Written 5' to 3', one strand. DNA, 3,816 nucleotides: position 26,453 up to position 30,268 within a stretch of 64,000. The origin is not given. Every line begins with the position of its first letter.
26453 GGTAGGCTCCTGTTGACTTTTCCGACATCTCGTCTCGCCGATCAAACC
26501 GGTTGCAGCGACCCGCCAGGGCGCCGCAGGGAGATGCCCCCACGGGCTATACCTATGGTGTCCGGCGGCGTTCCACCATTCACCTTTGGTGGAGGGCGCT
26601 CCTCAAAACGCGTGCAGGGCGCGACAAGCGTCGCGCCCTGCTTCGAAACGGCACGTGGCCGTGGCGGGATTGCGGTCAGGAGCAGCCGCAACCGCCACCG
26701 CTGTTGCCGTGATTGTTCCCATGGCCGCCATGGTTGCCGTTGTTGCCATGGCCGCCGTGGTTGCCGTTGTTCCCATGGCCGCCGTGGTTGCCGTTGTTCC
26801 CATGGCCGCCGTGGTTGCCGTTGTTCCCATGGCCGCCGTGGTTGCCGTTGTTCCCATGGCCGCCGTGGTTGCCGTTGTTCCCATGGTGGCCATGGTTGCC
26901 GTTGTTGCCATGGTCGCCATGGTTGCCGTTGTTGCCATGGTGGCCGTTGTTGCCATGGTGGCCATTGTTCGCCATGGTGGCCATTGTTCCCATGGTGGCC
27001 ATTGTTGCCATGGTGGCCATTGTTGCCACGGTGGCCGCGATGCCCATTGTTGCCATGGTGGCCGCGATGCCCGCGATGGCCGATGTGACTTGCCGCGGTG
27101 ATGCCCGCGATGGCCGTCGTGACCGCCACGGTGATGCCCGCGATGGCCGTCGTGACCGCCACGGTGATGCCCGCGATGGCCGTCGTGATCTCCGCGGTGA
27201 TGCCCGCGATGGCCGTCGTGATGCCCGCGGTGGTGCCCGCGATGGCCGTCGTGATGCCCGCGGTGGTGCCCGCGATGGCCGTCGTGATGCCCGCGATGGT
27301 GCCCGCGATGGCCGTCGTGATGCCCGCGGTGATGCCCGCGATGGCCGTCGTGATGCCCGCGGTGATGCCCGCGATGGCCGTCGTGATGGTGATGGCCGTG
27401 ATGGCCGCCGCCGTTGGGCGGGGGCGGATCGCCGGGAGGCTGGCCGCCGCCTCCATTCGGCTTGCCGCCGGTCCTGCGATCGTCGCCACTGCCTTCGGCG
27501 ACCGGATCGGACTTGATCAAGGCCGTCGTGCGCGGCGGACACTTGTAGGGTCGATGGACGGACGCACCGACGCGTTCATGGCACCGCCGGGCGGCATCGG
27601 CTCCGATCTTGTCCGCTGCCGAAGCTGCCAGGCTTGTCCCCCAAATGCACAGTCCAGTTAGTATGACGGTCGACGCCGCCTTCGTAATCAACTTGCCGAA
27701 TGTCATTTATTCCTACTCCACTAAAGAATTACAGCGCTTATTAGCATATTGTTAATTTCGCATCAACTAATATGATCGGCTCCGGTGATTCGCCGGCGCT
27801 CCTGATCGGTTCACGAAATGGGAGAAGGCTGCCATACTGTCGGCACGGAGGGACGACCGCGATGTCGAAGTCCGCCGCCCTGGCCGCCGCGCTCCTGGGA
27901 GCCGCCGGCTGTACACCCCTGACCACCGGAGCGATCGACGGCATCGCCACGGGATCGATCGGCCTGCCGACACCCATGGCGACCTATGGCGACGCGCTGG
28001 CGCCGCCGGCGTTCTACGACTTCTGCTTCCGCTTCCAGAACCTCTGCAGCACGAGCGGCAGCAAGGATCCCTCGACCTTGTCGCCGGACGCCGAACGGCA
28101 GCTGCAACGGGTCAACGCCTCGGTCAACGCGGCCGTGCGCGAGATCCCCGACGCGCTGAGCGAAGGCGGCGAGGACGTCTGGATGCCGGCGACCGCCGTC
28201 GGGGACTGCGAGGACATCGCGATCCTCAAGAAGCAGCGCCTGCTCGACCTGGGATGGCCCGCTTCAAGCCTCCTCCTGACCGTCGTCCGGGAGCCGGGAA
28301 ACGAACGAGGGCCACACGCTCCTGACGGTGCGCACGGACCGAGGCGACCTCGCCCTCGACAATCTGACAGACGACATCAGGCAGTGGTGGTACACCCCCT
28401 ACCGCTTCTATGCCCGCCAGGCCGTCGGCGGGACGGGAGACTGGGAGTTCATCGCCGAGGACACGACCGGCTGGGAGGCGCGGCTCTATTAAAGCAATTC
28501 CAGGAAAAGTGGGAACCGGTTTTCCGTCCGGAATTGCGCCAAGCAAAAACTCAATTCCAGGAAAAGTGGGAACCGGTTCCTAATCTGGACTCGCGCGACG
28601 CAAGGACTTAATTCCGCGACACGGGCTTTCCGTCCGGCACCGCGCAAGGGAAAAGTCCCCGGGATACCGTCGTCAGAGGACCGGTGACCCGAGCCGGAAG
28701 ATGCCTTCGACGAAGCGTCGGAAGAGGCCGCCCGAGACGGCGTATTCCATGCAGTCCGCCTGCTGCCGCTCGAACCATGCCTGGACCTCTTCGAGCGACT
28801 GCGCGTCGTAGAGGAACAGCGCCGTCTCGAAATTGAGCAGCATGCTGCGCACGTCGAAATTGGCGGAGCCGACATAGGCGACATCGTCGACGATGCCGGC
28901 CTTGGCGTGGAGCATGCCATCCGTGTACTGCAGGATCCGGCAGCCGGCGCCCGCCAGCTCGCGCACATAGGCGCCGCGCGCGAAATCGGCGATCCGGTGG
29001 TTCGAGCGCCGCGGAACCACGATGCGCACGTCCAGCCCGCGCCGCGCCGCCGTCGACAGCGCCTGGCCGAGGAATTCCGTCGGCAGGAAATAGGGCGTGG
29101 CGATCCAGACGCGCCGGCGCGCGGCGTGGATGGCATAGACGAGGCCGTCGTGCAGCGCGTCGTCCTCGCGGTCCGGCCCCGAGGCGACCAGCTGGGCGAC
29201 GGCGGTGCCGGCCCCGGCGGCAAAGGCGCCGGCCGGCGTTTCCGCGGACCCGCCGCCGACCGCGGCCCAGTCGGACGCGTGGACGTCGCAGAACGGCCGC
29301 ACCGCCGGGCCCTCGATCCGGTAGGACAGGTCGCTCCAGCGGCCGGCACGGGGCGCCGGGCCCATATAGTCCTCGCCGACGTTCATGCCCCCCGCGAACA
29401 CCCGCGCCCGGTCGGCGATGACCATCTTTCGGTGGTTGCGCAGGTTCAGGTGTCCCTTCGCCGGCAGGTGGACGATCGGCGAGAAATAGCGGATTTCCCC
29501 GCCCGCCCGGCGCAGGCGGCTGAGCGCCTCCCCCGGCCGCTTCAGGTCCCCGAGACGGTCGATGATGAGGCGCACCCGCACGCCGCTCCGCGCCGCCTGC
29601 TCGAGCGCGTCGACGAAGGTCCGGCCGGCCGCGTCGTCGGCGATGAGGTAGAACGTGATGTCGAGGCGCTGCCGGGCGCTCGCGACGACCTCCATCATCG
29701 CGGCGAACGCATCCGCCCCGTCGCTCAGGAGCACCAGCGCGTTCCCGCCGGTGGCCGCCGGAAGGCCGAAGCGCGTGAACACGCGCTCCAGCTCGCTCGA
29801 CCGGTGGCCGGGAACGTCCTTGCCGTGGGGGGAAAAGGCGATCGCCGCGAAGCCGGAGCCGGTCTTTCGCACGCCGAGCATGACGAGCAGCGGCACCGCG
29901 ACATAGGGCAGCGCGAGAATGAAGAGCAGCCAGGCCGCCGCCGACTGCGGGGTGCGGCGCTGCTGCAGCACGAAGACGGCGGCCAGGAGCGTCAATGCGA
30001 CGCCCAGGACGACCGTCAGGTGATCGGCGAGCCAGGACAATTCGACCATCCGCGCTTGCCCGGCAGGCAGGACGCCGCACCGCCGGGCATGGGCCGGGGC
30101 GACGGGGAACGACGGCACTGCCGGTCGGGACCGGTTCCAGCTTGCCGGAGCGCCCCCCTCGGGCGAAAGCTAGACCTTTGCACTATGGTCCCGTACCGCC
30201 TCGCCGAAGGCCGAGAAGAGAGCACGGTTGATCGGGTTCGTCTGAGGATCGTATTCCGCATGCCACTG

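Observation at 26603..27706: Secreted, extremely histidine-rich tandem-repeat protein: candidate periplasmic metal-buffering protein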

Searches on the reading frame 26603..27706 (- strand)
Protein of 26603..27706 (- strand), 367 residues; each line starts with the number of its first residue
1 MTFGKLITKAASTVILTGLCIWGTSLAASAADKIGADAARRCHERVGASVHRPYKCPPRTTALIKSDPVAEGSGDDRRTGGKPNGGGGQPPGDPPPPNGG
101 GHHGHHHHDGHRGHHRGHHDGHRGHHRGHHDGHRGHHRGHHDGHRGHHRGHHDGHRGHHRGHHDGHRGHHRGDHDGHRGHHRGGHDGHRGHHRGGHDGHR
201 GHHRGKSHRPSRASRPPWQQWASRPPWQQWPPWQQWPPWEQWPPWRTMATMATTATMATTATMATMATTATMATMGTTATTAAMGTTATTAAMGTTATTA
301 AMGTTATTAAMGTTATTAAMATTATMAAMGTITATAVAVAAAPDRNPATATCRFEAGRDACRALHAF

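Call 6: search_protein_families(library=pfam, proteins=[window:26603-27706:-], max_evalue=0.01)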
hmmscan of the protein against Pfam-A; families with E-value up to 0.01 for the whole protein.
window:26603-27706:- (367 aa): 0 families

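Call 8: find_encoding_contigs(protein=window:26603-27706:-, flank=6000, max_places=6)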
Protein window:26603-27706:- (367 aa): no gene with exactly this product is on record in the collection.

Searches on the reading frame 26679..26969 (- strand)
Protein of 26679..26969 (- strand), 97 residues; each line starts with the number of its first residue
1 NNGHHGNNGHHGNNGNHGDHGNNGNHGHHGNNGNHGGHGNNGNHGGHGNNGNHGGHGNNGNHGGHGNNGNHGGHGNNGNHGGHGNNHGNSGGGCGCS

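Call 43: predict_structure(protein=window:26679-26969:-)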
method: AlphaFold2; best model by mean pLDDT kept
length: 97 residues; sequences in the alignment: 1
mean_pLDDT: 44.9   pTM: 0.11
mean pLDDT of the five models: 44.9, 44.1, 43.4, 41.5, 37.6
residues with pLDDT >= 90: 0; 70-90: 0; 50-70: 26; < 50: 71
segments of 3 or more residues with pLDDT < 50: 4-6, 20-22, 27-30, 33-39, 42-48, 51-57, 60-66, 68-75, 78-84, 91-96
pLDDT, mean of each block of 10 residues (from residue 1): 47 48 45 44 44 42 41 44 47 46
secondary structure: DSSP gave nothing for this model
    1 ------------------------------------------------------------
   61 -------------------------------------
elements in order:
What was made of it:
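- On Collagen-like proteins (PF01391): The AF2 monomer is disordered (call 43).
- AF2 gives pLDDT 45 with no secondary structure (call 43).
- Tried and rejected: AF2 on the G-x-x tail (call 43) predicted disorder, so no fold search was worth running.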

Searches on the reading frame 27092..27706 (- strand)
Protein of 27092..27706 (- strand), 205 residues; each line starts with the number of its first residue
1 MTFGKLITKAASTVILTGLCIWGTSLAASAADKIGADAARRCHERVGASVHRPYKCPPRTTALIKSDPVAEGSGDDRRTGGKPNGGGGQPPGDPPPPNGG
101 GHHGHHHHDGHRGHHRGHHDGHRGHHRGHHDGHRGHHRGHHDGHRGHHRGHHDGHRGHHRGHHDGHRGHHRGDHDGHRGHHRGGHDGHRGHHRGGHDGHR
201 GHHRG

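Call 21: search_protein_representatives(protein=window:27092-27706:-)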
Query: 205 residues. Proteins with E-value up to 0.001 (for the whole library): 38; up to 1e-10: 7; up to 1e-30: 0. The best 38 are listed.
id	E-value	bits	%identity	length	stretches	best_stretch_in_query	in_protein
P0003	2.1e-24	102.7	42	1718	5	106-201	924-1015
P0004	9.1e-22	94.0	43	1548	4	108-205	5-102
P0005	1.0e-14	70.9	38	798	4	108-201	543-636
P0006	5.1e-12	62.1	33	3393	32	7-63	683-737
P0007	5.7e-12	61.9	18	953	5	111-202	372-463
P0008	2.1e-11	60.1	28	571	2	108-202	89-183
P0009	4.0e-11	59.1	33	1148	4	106-203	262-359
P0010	1.4e-10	57.4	28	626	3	109-203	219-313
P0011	1.1e-09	54.5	29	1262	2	108-202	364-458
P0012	1.2e-08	51.0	26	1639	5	108-191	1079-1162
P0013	1.4e-08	50.8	37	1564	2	109-203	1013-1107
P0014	1.2e-07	47.8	52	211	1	106-203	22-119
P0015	5.7e-07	45.5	35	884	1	97-196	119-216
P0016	7.8e-07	45.1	34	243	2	111-202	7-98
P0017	1.3e-06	44.4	36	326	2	110-183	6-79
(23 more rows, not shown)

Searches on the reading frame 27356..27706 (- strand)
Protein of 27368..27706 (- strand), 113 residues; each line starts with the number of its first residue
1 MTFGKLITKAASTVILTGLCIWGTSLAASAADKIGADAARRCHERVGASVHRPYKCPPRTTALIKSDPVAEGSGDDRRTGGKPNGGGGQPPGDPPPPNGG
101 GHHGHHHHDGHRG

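Call 14: find_homologous_proteins(query=window:27368-27706:-, max_evalue=0.01)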
Query seq(113 aa): 26 candidates shared short words with the query, none scored E <= 0.01.

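Call 31: find_related_loci(query=window:27404-27706:-, collection=metagenome_contigs, flank=4000)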
Query seq(101 aa) (101 aa) in metagenome_contigs; peptide patterns used: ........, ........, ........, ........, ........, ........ (x = any residue, [..] = any of these).
421 stretches matched a pattern, but none encodes a relative of the query by tblastn (E <= 1e-3).

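Call 59: search_protein_families(library=ncbifam, proteins=[window:27404-27706:-], max_evalue=1)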
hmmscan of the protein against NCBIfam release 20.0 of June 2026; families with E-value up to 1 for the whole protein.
seq(101 aa): 0 families

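Call 80: search_solved_structures(query=A1, max_evalue=1)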
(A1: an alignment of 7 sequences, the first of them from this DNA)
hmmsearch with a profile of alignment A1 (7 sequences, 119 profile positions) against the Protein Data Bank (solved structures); distinct sequences matched with E-value up to 1: 0.

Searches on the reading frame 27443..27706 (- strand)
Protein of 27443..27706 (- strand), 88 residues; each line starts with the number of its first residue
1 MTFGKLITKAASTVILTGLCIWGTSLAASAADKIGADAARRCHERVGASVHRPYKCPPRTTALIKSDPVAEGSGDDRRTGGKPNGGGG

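Call 76: search_dna_similar(query=window:27443-27706:-, collection=plasmids, mode=protein, max_evalue=0.1, max_rows=20)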
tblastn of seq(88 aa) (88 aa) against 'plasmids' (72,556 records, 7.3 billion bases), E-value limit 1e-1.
No match.
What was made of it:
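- Tried and rejected: A tblastn of the 2-Cys N-module against plasmids (call 76) found nothing.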

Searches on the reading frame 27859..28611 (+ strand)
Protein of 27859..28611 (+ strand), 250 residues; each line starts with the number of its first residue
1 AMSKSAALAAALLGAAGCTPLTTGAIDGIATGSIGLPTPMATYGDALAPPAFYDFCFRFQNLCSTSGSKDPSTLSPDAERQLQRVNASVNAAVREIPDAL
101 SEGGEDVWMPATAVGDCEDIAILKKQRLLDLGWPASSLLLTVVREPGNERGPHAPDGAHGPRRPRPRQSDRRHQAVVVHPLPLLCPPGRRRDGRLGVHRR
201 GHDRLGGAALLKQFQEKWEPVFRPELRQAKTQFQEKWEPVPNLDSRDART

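Call 6: search_protein_families(library=pfam, proteins=[window:27859-28611:+], max_evalue=0.01)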
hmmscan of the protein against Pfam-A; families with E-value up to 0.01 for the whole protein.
window:27859-28611:+ (250 aa): 1 family
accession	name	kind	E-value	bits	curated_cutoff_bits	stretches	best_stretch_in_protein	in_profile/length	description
PF06035.17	Peptidase_C93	-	9e-25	87.8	27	1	44-149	3-109/162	Bacterial transglutaminase-like cysteine proteinase BTLCP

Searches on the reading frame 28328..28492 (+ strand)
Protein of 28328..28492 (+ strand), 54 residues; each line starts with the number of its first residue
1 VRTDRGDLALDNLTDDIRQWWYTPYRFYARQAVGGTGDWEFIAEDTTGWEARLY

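Call 6: search_protein_families(library=pfam, proteins=[window:28328-28492:+], max_evalue=0.01)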
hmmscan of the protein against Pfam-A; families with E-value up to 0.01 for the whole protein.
window:28328-28492:+ (54 aa): 1 family
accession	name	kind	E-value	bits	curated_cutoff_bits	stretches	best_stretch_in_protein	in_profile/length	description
PF06035.17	Peptidase_C93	-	5.9e-10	39.6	27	1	1-45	116-160/162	Bacterial transglutaminase-like cysteine proteinase BTLCP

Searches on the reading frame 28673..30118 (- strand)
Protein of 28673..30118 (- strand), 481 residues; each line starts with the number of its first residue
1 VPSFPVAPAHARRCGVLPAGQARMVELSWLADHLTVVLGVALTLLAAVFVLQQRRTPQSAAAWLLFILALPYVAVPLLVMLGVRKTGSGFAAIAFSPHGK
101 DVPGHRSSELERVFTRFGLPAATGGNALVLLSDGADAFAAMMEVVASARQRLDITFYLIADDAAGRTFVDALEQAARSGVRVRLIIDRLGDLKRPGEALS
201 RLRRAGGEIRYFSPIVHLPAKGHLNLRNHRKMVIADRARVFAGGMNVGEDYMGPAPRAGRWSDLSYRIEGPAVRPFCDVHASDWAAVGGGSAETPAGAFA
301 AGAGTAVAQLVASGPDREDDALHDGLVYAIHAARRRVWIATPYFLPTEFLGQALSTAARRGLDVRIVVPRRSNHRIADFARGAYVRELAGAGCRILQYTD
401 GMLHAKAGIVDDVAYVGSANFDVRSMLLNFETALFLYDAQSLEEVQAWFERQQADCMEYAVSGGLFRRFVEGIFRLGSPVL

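Call 6: search_protein_families(library=pfam, proteins=[window:28673-30118:-], max_evalue=0.01)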
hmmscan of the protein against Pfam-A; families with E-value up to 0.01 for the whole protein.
window:28673-30118:- (481 aa): 4 families
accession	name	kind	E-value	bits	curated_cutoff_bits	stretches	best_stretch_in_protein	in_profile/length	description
PF13091.12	PLDc_2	-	1.4e-43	148.4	27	2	328-451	3-130/132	PLD-like domain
PF00614.28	PLDc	-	4.7e-10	39.5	21.9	2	400-424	2-27/28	Phospholipase D Active site motif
PF13396.11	PLDc_N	-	5.1e-05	23.6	23.3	1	41-77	1-36/42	Phospholipase_D-nuclease N-terminal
PF13090.12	PP_kinase_C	-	0.0046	16.9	25.8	0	163-192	38-67/172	Polyphosphate kinase C-terminal domain 2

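Call 10: find_related_loci(query=window:28673-30118:-, collection=genome_contigs, flank=7000)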
Query window:28673-30118:- (481 aa) in genome_contigs; peptide patterns used: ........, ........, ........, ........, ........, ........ (x = any residue, [..] = any of these).
599 stretches matched a pattern (row limit reached: there are more); 403 encode a relative of the query (tblastn E <= 1e-3); the best 80 are kept; 80 distinct loci.
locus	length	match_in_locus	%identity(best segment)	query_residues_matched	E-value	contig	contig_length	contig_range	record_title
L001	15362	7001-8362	62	27-481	0e+0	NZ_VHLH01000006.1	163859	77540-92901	Pararhizobium mangrovi strain BGMRC 6574 Scaffold5_1, whole genome shotgun sequence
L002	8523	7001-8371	58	22-481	7e-168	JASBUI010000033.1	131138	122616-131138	MAG: Paracoccaceae bacterium isolate BWSM_67 k141_2447706, whole genome shotgun sequence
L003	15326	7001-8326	57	38-481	3e-166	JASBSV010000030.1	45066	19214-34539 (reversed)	MAG: Paracoccaceae bacterium isolate BWSM_148 k141_17474, whole genome shotgun sequence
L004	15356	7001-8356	58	11-481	4e-161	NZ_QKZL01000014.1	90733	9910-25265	Palleronia aestuarii strain DSM 22009 LX81DRAFT_scaffold00014.14, whole genome shotgun sequence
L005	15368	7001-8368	54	28-481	2e-155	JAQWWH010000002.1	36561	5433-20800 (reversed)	MAG: Flavimaricola sp. isolate cluster3_bin.149 k119_1027485, whole genome shotgun sequence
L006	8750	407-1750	57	27-481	2e-150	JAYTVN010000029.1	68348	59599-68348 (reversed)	MAG: Cypionkella sp. isolate GFS_5691 GFS_5691_28, whole genome shotgun sequence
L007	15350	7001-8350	57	25-481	2e-149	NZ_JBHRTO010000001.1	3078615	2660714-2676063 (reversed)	Cypionkella sinensis strain KCTC 52039 spades_K_17_127_1, whole genome shotgun sequence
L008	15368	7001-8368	55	19-481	2e-149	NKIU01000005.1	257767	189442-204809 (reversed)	MAG: Pseudorhodobacter sp. PARRP1 NODE_91, whole genome shotgun sequence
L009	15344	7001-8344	55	27-481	2e-149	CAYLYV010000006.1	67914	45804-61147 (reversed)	MAG TPA_asm: uncultured Cypionkella sp. isolate SRP302447_co3_40 genome assembly, contig: NODE_1114_length_67914_cov_9.6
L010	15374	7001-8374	52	18-481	2e-149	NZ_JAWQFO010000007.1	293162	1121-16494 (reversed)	Sulfitobacter sp. D35 Scaffold7, whole genome shotgun sequence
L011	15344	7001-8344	55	27-481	9e-150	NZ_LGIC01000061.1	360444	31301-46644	Cypionkella psychrotolerans strain PAMC 27389 ctg7180000022436, whole genome shotgun sequence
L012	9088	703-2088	56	20-481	2e-159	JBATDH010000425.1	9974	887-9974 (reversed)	MAG: Albidovulum sp. isolate MFD10475_ilm_asm_bin36 k127_27973, whole genome shotgun sequence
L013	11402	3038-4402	51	21-481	4e-147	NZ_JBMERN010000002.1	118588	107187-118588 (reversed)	Loktanella sp. DJP18 2, whole genome shotgun sequence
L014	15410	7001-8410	52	8-481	5e-146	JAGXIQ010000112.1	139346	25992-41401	MAG: Loktanella sp. isolate LH_M9 k141_1031025, whole genome shotgun sequence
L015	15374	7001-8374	49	18-481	2e-145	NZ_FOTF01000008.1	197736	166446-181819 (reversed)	Loktanella salsilacus strain DSM 16199, whole genome shotgun sequence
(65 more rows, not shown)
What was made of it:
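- Tried and rejected: I spent the single genome_contigs scan on the neighbouring Cls gene (call 10).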
